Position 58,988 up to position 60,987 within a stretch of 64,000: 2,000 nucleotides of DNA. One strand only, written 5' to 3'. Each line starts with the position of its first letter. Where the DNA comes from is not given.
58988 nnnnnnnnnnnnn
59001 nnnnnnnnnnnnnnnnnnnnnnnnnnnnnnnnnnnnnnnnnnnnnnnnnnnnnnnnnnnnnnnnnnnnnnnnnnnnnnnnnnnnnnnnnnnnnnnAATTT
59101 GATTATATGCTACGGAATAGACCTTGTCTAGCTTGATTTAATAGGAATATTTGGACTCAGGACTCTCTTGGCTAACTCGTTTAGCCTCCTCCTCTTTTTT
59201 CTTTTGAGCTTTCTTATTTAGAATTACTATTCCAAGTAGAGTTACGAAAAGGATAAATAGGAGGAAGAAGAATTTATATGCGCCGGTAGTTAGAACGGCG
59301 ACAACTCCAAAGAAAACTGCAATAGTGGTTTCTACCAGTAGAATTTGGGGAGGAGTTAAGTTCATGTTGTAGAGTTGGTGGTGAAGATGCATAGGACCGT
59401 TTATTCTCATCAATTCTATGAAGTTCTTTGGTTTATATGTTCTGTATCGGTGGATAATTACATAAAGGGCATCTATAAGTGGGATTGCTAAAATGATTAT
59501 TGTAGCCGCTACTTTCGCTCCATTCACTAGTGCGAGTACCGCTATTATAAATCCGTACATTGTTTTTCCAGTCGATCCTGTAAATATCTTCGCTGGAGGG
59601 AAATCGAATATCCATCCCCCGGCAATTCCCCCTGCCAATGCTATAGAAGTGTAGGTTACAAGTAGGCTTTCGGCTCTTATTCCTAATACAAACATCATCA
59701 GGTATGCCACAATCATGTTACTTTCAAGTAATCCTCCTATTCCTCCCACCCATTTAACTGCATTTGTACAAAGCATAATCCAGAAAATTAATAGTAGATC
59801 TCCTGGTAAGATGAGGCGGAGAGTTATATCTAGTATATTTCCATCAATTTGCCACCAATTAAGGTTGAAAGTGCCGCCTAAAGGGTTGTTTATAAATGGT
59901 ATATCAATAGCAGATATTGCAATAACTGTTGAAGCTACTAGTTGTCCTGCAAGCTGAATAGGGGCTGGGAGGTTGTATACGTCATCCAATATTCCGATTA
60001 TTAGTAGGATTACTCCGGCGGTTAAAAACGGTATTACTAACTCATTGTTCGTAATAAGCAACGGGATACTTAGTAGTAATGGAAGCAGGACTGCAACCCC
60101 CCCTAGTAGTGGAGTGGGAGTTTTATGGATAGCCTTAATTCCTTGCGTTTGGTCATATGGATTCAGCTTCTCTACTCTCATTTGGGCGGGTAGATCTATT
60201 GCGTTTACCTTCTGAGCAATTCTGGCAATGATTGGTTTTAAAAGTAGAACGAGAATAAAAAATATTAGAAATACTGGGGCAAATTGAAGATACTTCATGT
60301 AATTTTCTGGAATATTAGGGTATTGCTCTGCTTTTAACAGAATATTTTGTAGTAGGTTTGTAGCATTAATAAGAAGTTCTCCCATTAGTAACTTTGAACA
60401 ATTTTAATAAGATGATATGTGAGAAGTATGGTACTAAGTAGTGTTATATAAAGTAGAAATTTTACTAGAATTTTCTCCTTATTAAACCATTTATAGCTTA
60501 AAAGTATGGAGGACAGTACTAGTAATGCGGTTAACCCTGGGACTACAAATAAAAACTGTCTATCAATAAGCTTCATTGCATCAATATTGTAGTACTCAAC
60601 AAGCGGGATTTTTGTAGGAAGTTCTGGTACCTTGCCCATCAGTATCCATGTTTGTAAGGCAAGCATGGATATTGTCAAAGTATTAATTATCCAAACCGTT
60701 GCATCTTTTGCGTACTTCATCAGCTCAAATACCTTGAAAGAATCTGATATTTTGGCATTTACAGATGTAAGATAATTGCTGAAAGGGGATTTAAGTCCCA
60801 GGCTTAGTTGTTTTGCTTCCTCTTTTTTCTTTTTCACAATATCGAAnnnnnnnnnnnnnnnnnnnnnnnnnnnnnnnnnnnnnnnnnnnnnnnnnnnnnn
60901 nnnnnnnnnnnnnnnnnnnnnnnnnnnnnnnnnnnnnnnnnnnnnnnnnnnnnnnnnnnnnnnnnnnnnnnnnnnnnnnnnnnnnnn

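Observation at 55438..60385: Envelope-glycopolymer module: epimerase-TM-DUF4012-like fusion, PEGA protein and MraY/WecA homologue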

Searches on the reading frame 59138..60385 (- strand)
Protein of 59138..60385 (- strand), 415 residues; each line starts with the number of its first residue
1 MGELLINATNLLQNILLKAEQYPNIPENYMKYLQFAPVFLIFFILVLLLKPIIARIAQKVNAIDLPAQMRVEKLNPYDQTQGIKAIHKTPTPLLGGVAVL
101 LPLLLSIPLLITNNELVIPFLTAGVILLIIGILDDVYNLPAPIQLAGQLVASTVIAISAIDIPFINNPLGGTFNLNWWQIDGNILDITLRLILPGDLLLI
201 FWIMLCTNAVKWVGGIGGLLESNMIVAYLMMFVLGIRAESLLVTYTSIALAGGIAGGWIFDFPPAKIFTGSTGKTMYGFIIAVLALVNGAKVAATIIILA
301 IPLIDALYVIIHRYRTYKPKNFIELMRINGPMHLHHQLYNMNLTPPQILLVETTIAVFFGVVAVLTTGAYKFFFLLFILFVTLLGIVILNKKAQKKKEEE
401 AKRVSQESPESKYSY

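Call 3: search_protein_families(library=pfam, proteins=[window:59138-60385:-], max_evalue=0.1)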
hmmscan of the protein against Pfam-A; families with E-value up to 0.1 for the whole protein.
window:59138-60385:- (415 aa): 1 family
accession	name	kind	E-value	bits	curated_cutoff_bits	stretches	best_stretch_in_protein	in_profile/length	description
PF00953.26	Glycos_transf_4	-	5.8e-21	75.6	27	1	119-287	3-158/160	Glycosyl transferase family 4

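Call 4: search_protein_families(library=ncbifam, proteins=[window:59138-60385:-], max_evalue=0.1)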
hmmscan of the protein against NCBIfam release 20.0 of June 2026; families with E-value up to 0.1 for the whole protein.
window:59138-60385:- (415 aa): 3 families
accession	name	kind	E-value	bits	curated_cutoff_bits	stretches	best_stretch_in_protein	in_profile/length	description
TIGR02380.1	ECA_wecA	exception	2.1e-15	56.7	326.05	1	83-383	33-325/346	UDP-N-acetylglucosamine--undecaprenyl-phosphate N-acetylglucosaminephosphotransferase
NF053644.1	MraY_archaea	equivalog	1.1e-12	48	450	2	198-363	185-339/340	pseudomurein biosynthesis MraY family phospho-N-acetylmuramoyl-pentapeptide-transferase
TIGR00445.1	mraY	equivalog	3.7e-08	33.2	192.05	1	86-366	30-317/321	phospho-N-acetylmuramoyl-pentapeptide-transferase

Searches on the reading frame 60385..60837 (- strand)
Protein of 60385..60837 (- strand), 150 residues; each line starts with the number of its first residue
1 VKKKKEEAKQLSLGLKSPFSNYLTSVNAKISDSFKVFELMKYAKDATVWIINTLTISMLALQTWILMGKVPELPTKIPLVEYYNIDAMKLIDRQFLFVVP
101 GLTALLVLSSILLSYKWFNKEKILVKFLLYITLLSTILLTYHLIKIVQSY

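Call 3: search_protein_families(library=pfam, proteins=[window:60385-60837:-], max_evalue=0.1)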
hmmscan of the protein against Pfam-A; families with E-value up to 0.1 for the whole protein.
window:60385-60837:- (150 aa): 0 families

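Call 4: search_protein_families(library=ncbifam, proteins=[window:60385-60837:-], max_evalue=0.1)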
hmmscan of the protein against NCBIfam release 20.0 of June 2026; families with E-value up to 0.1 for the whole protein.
window:60385-60837:- (150 aa): 1 family
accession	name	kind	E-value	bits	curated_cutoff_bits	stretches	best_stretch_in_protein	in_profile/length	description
NF043054.1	T4SS_Ceg19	equivalog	0.014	15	300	1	5-82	8-86/248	Dot/Icm T4SS effector Ceg19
